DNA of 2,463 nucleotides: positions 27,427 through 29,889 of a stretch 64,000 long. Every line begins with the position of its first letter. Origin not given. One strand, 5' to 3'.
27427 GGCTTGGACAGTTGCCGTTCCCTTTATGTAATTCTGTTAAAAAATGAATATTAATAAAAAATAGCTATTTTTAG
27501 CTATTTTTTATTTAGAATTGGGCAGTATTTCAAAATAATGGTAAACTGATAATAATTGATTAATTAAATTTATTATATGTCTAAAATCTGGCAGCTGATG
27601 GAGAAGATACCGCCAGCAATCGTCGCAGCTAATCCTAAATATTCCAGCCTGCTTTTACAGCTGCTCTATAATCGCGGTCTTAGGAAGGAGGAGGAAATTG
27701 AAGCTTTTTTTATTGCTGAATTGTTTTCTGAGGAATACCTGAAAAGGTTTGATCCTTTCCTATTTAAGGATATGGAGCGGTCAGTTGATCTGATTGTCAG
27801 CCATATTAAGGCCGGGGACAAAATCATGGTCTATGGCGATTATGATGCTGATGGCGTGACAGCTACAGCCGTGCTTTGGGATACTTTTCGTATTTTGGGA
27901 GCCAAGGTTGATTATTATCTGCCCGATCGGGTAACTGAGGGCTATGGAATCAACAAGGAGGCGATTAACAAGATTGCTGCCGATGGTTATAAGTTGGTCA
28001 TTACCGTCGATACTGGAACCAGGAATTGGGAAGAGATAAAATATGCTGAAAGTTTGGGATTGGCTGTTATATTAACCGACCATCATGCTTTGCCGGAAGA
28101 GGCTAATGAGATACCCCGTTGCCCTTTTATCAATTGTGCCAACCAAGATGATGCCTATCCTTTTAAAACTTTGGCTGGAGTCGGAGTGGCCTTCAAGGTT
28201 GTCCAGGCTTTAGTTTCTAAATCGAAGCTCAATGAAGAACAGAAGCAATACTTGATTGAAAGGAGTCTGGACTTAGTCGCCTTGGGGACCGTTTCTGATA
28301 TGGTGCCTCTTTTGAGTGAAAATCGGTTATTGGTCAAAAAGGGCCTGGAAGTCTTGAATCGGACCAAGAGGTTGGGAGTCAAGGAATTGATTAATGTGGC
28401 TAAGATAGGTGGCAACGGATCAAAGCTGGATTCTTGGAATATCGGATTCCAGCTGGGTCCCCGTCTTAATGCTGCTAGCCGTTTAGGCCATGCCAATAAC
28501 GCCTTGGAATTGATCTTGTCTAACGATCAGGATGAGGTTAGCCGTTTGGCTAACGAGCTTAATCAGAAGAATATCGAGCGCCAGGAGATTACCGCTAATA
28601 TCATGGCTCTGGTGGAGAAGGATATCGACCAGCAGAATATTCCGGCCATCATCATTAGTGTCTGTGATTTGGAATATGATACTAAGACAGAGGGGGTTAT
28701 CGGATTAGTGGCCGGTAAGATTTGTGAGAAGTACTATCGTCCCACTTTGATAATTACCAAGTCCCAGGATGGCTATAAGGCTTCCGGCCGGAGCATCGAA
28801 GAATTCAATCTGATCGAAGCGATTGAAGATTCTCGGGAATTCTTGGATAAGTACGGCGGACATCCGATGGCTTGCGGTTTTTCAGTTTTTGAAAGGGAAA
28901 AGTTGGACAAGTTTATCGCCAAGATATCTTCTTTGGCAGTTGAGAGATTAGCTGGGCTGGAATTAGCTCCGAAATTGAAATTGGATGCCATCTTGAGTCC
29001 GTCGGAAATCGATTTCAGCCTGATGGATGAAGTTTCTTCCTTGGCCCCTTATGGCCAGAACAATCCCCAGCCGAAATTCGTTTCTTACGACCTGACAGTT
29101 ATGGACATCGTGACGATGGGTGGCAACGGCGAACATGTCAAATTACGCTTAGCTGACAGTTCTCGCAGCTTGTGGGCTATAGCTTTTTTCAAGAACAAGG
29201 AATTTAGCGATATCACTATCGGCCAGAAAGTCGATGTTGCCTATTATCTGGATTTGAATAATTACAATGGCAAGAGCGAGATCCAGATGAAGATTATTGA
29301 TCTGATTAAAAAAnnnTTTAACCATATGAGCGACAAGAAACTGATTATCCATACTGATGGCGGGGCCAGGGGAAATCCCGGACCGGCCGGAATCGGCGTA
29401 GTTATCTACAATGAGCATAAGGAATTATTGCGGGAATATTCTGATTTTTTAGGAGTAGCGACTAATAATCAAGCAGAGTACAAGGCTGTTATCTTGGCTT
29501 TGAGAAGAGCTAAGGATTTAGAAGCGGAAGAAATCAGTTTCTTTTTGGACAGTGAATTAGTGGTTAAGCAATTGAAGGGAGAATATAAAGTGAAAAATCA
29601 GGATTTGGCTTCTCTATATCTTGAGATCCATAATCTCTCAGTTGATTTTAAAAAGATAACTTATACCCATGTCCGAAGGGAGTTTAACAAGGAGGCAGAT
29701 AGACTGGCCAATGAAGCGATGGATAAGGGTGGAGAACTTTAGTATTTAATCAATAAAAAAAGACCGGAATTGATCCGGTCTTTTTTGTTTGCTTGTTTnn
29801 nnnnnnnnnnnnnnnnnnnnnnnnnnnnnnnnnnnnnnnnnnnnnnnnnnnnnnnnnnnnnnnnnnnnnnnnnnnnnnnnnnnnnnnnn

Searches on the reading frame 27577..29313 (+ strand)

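Call 27: search_protein_families(library=pfam, proteins=[window:27577-29313:+], max_evalue=0.001)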
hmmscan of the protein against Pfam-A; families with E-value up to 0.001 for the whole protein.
window:27577-29313:+ (579 aa): 3 families
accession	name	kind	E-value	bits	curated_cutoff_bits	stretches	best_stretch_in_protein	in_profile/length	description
PF17768.7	RecJ_OB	-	1.9e-28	99.1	27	1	470-575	2-107/107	RecJ OB domain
PF01368.27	DHH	-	3.1e-25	89.3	28.1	1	82-238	1-125/125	DHH family, N-terminal domain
PF02272.25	DHHA1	-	6.4e-12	46.3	25.9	1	367-454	10-100/102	DHHA1 domain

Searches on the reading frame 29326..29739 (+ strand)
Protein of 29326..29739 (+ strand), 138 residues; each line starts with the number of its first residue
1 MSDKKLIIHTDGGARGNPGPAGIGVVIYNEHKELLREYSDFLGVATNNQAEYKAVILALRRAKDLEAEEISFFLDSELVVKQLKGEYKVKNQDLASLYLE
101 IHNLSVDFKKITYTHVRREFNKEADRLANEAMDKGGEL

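Call 27: search_protein_families(library=pfam, proteins=[window:29326-29739:+], max_evalue=0.001)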
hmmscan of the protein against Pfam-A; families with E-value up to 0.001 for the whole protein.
window:29326-29739:+ (138 aa): 2 families
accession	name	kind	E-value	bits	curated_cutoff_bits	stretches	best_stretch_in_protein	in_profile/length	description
PF13456.12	RVT_3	-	7.8e-25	87.6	21.6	1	10-131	2-123/123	Reverse transcriptase-like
PF00075.30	RNase_H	-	1.3e-15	58.2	25.8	1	4-132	2-140/141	RNase H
